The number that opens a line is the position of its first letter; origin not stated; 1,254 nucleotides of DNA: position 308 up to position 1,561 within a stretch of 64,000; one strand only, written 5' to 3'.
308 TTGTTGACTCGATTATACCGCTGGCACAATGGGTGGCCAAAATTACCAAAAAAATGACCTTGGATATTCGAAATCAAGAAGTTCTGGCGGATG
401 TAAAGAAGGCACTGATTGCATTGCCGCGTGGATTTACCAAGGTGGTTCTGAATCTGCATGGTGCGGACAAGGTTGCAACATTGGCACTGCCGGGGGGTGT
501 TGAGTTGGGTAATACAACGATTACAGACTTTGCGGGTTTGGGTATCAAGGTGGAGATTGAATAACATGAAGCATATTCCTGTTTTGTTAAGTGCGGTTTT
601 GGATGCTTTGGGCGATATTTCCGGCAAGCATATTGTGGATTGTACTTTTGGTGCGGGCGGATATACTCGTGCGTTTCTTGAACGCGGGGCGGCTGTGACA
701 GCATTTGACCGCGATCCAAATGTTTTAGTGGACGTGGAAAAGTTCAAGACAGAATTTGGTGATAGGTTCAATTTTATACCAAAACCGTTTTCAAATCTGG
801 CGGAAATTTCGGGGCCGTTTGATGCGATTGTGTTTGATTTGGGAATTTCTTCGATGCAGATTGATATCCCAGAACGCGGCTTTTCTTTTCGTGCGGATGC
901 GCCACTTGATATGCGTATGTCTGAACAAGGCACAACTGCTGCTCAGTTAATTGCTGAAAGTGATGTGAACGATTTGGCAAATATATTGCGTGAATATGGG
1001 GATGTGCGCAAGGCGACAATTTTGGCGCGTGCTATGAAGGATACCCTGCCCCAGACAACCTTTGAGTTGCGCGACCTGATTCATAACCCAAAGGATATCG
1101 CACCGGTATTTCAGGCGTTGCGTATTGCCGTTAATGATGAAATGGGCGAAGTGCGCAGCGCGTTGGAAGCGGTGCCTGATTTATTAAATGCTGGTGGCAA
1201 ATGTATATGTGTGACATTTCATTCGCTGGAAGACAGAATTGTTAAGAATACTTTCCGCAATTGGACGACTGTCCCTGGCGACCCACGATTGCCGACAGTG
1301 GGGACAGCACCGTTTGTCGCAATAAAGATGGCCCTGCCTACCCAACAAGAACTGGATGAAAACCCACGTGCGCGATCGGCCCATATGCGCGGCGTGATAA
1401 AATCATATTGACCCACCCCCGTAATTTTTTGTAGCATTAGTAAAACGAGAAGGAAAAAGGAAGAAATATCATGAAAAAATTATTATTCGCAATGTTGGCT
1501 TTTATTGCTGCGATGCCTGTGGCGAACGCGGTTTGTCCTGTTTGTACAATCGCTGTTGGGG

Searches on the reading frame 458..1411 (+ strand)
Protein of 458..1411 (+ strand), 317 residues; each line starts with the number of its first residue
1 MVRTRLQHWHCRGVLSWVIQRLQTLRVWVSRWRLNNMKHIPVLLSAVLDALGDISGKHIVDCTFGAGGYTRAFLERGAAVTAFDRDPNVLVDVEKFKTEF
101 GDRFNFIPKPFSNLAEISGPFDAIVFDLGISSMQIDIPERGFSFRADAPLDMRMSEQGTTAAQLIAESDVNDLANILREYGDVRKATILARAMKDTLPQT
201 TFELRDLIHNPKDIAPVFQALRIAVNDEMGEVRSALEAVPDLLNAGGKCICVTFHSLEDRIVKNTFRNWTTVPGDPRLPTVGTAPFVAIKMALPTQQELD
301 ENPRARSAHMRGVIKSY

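Call 40: search_protein_families(library=pfam, proteins=[window:458-1411:+], max_evalue=0.00001)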
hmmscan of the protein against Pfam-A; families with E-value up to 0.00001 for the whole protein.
window:458-1411:+ (317 aa): 1 family
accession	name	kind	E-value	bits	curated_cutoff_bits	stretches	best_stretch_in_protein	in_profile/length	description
PF01795.25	Methyltransf_5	-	5.5e-68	230.2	27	1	36-313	1-306/309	MraW methylase family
